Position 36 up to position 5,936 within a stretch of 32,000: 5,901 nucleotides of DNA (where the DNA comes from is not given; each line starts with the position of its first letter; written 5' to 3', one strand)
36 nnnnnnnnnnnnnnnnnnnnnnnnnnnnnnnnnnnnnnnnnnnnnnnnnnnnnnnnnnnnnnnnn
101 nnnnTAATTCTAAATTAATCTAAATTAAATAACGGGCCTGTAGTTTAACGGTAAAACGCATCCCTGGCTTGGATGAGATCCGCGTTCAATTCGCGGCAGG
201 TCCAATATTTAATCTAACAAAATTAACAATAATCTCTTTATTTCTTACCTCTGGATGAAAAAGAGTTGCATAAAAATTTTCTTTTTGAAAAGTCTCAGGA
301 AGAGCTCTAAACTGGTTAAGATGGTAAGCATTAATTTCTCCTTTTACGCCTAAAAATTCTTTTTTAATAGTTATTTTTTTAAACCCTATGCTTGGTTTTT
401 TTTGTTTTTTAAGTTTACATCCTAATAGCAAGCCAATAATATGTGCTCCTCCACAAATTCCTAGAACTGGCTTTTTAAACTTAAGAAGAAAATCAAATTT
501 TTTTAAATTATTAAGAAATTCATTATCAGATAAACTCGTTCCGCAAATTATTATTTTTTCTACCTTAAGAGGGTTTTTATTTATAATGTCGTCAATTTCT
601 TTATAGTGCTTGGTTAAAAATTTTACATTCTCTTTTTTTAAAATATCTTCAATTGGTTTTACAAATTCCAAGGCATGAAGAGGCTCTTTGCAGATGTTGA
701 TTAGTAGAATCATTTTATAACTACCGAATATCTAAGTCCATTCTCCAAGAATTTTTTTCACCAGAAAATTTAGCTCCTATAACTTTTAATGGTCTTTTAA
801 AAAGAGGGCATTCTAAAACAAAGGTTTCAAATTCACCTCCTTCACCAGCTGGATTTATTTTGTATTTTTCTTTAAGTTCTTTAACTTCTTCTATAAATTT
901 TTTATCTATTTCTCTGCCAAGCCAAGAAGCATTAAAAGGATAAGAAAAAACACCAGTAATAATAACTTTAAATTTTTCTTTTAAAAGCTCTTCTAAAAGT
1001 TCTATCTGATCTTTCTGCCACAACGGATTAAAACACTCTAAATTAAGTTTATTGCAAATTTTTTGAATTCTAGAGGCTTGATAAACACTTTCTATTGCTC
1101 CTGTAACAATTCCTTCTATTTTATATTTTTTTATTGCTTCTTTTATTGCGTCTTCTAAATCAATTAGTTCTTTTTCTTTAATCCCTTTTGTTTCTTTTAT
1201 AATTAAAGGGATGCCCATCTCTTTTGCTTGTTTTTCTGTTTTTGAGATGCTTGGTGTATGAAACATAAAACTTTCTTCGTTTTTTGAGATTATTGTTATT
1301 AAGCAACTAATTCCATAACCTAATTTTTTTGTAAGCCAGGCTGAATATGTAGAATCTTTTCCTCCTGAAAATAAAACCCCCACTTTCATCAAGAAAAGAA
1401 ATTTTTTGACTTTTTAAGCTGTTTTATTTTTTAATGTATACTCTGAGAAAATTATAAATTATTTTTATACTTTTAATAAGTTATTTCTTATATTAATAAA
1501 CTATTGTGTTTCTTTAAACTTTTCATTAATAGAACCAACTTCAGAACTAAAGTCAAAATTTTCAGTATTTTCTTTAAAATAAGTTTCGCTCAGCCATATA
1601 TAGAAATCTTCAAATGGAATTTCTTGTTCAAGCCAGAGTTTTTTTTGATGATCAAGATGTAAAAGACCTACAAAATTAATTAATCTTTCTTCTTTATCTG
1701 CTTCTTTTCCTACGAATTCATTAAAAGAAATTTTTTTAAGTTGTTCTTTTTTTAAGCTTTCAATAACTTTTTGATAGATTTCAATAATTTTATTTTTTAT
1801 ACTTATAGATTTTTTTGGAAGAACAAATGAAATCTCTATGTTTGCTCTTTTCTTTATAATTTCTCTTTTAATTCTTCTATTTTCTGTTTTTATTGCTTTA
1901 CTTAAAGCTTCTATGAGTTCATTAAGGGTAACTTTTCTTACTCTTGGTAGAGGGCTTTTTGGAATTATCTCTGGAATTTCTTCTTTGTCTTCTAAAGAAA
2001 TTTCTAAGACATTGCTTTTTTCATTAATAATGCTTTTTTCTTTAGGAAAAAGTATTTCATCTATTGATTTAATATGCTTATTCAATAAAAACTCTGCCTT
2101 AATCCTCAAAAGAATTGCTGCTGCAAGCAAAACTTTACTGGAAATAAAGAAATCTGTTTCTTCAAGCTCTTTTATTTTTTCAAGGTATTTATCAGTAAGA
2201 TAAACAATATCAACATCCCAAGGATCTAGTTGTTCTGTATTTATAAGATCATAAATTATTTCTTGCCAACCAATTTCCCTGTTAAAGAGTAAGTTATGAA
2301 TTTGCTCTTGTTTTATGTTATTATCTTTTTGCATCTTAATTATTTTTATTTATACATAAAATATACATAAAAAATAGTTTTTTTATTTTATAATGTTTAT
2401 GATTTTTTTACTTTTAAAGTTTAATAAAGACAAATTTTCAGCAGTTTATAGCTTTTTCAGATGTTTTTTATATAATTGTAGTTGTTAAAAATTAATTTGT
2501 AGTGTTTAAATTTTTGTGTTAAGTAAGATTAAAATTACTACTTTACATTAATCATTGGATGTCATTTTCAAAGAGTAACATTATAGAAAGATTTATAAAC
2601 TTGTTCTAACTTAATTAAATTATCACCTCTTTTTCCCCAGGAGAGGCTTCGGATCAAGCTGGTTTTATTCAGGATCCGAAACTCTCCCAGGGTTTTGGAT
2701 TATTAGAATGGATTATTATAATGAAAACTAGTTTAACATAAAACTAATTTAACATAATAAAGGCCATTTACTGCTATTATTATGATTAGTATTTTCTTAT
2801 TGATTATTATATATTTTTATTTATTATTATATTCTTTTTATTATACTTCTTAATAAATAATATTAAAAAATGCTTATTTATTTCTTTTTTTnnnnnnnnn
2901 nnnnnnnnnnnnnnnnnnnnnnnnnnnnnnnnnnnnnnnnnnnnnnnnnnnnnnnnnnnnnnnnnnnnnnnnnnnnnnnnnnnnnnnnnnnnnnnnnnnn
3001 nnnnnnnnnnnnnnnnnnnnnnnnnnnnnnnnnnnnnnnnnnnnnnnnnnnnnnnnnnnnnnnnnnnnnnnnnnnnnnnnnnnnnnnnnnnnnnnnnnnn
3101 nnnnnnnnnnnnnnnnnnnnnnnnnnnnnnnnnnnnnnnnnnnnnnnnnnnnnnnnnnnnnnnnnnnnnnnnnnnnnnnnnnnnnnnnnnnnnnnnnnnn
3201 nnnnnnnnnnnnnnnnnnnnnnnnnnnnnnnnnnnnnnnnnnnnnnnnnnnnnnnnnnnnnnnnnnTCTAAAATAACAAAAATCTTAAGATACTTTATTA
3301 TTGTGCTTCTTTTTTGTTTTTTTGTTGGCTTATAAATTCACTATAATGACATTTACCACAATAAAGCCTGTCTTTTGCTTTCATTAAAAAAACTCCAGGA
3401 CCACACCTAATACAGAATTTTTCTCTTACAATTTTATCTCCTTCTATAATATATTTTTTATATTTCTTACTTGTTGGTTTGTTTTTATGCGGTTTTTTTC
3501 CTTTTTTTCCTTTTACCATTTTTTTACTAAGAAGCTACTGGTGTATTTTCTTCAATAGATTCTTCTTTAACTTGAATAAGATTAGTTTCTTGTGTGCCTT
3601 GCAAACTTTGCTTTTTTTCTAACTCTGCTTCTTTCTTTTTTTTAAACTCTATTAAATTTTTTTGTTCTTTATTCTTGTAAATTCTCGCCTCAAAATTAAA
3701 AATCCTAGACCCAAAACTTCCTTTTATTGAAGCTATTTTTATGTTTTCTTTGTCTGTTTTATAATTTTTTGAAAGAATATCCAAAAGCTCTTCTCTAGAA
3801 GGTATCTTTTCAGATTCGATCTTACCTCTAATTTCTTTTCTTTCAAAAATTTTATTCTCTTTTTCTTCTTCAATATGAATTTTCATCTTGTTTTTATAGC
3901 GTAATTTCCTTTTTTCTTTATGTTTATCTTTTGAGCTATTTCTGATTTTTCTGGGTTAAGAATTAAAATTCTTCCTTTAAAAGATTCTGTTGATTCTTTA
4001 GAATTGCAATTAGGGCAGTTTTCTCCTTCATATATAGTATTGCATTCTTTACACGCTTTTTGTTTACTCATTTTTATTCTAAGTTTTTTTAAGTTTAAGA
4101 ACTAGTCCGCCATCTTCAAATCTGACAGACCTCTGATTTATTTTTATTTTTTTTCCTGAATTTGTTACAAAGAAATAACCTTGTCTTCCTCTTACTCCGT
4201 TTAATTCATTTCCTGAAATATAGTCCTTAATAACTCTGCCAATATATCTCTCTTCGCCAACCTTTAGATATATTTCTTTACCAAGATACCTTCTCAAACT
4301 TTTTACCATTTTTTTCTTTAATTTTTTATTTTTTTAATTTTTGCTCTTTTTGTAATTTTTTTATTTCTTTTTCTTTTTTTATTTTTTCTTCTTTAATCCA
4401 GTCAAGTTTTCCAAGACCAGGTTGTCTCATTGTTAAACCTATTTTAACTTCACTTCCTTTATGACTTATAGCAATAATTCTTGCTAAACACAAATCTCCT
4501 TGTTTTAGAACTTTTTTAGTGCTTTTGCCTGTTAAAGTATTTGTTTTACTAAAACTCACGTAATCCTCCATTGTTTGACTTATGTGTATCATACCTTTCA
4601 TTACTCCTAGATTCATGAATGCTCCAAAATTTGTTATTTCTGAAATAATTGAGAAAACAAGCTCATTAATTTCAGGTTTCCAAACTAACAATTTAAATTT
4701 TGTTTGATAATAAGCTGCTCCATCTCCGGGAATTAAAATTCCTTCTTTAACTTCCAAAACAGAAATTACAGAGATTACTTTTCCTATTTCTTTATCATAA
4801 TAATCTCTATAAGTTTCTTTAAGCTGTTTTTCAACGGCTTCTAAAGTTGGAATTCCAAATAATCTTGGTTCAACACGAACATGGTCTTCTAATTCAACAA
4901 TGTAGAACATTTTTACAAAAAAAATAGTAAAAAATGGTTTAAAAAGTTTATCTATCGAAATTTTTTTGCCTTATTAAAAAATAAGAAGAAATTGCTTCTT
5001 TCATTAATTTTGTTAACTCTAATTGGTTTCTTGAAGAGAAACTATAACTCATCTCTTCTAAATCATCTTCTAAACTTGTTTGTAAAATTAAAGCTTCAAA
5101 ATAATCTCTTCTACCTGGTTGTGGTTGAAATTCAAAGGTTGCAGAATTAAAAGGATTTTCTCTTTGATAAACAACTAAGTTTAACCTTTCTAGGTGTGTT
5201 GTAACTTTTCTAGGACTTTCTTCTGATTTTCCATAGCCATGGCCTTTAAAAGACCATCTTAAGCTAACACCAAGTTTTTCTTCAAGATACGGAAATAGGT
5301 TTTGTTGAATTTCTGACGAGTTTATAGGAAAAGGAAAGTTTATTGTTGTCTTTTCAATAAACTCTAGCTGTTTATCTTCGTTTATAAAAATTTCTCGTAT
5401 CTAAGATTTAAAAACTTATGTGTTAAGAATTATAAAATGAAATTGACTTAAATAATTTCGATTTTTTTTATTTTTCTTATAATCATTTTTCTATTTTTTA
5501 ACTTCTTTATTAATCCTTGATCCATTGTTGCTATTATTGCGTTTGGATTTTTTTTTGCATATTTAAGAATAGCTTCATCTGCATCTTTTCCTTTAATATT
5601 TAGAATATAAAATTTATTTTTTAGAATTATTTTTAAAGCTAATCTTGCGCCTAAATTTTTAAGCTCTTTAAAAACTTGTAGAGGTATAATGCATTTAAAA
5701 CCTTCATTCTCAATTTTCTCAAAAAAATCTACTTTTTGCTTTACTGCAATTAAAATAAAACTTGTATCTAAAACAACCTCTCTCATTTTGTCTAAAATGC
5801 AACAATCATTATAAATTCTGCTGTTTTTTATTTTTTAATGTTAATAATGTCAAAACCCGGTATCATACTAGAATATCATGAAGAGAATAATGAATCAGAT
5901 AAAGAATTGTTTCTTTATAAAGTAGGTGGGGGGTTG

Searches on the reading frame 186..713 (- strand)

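Call 9: search_protein_families(library=pfam, proteins=[window:186-713:-], max_evalue=0.01)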
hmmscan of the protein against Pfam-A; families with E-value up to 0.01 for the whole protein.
window:186-713:- (175 aa): 1 family
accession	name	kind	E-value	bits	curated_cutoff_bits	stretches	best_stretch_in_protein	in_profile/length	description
PF00117.34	GATase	-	7.4e-09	36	22.8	1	18-153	10-148/190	Glutamine amidotransferase class-I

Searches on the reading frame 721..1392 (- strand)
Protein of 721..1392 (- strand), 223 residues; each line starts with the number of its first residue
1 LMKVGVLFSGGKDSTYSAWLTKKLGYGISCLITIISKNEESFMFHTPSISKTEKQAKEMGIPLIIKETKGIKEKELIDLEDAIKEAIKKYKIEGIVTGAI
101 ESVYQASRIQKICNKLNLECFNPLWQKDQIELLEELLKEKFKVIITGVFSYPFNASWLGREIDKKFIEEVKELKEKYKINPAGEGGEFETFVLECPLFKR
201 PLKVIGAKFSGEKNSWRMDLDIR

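Call 9: search_protein_families(library=pfam, proteins=[window:721-1392:-], max_evalue=0.01)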
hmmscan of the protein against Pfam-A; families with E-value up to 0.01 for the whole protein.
window:721-1392:- (223 aa): 3 families
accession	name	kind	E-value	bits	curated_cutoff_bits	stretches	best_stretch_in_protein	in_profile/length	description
PF01902.24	Diphthami_syn_2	-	2e-64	217.5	23.2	1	2-219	1-213/219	Diphthamide synthase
PF24167.1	DUF7411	-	1.5e-05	25.1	28.7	1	2-66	1-56/194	Family of unknown function (DUF7411)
PF03054.22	tRNA_Me_trans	-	0.0018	18.4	20.6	1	2-67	1-71/202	tRNA methyl transferase HUP domain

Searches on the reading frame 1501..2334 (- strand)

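Call 9: search_protein_families(library=pfam, proteins=[window:1501-2334:-], max_evalue=0.01)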
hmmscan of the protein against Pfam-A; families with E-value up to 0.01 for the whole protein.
window:1501-2334:- (277 aa): 1 family
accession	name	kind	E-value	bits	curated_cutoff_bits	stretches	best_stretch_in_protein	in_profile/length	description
PF02616.19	SMC_ScpA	-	1.4e-16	61.6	24.6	1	30-247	1-230/232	Segregation and condensation protein ScpA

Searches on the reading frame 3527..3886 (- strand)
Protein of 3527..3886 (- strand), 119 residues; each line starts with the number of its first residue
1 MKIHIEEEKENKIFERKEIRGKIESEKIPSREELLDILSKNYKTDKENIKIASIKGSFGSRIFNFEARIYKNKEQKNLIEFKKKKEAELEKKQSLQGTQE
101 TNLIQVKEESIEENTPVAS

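Call 79: search_protein_families(library=pfam, proteins=[window:3527-3886:-], max_evalue=0.01)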
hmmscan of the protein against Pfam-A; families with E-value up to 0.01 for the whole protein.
window:3527-3886:- (119 aa): 2 families
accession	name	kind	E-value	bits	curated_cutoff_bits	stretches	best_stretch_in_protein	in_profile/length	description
PF01282.25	Ribosomal_S24e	-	2e-11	44.2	24.5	1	5-82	2-81/95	Ribosomal protein S24e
PF21713.2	DncV_C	-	0.00089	19.6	28.4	1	7-66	71-130/135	Cyclic GMP-AMP synthase, C-terminal domain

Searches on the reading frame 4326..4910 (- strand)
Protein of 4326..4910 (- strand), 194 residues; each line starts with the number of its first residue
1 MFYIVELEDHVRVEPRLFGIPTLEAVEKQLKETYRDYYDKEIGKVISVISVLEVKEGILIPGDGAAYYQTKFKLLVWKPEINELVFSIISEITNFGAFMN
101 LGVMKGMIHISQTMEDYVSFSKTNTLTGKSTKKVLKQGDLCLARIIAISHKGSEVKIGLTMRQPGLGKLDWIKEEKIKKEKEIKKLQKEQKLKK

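Call 9: search_protein_families(library=pfam, proteins=[window:4326-4910:-], max_evalue=0.01)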
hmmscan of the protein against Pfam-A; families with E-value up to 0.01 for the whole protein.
window:4326-4910:- (194 aa): 2 families
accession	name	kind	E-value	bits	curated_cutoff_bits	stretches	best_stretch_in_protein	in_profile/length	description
PF03876.22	SHS2_Rpb7-N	-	3.6e-12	46.7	24.8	1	8-64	1-57/57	SHS2 domain found in N terminus of Rpb7p/Rpc25p/MJ0397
PF00575.29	S1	-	3.7e-07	30.9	22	1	78-149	1-63/74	S1 RNA binding domain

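Call 58: find_homologous_proteins(query=window:4326-4910:-, max_evalue=1e-10)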
Query window:4326-4910:- (194 aa): 6632 proteins with E <= 1e-10 among 6794 candidates; the best 120 are listed.
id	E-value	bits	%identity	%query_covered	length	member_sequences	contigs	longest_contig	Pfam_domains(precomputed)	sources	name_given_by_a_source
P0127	2.2e-119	414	100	100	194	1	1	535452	PF03876.23,PF00575.30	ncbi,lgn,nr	ncbi:MAG: DNA-directed RNA polymerase [Candidatus Pacearchaeota archaeon]|nr:MAG: DNA-directed RNA p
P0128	5.0e-109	380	90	89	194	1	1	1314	PF03876.23,PF00575.30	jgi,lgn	jgi:DNA-directed RNA polymerase subunit E'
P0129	4.1e-98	345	78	100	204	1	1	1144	PF03876.23,PF00575.30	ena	-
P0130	6.5e-98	344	79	98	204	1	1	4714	PF03876.23,PF00575.30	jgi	-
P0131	8.7e-98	344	79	98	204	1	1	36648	PF03876.23,PF00575.30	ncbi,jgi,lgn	-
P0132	1.8e-97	343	79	99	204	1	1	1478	PF03876.23,PF00575.30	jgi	-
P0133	2.5e-97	342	79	99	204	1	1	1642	PF03876.23,PF00575.30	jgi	-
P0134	2.6e-97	342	79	98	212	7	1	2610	PF03876.23,PF00575.30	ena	-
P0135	6.0e-97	341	77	98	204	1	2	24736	PF03876.23,PF00575.30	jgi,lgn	jgi:DNA-directed RNA polymerase subunit E'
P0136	7.5e-97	341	76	98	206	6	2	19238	PF03876.23,PF00575.30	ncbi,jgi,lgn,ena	ncbi:Ribonuclease R [subsurface metagenome]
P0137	9.6e-97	340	78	96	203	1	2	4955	PF03876.23,PF00575.30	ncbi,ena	-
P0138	1.3e-96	340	77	98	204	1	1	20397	PF03876.23,PF00575.30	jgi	-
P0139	1.5e-96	340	78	99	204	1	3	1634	PF03876.23,PF00575.30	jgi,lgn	jgi:DNA-directed RNA polymerase subunit E'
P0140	1.5e-96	340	79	98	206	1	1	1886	PF03876.23,PF00575.30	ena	-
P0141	2.0e-96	339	76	98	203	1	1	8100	PF03876.23,PF00575.30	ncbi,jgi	-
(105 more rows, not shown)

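Call 59: find_encoding_contigs(protein=P0127, flank=2000, max_places=2)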
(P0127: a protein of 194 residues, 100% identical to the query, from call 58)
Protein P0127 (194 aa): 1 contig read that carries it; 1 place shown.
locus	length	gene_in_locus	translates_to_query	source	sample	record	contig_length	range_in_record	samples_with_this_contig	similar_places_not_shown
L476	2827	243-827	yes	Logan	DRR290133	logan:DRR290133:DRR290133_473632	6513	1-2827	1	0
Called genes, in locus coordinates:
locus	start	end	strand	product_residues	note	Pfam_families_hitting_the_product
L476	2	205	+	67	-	?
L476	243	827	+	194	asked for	PF03876:SHS2_Rpb7-N, PF00575:S1 (weak)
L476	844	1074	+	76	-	-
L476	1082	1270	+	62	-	PF06093:Spt4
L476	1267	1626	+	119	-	PF01282:Ribosomal_S24e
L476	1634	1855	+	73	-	PF01599:Ribosomal_S27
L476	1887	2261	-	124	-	-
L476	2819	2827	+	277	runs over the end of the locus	PF02616:SMC_ScpA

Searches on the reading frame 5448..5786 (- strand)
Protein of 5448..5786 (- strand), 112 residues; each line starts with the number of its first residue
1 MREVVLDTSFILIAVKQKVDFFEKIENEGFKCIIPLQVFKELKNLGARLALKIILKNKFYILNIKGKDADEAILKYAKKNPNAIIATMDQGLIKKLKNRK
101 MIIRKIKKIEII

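Call 79: search_protein_families(library=pfam, proteins=[window:5448-5786:-], max_evalue=0.01)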
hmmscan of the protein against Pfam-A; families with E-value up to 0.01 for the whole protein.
window:5448-5786:- (112 aa): 2 families
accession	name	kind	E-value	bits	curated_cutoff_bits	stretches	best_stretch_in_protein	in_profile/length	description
PF18477.7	PIN_9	-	1.2e-11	45.3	26.3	1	4-103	1-110/116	PIN like domain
PF13638.12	PIN_4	-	0.0025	18.5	21.9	0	4-49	1-41/132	PIN domain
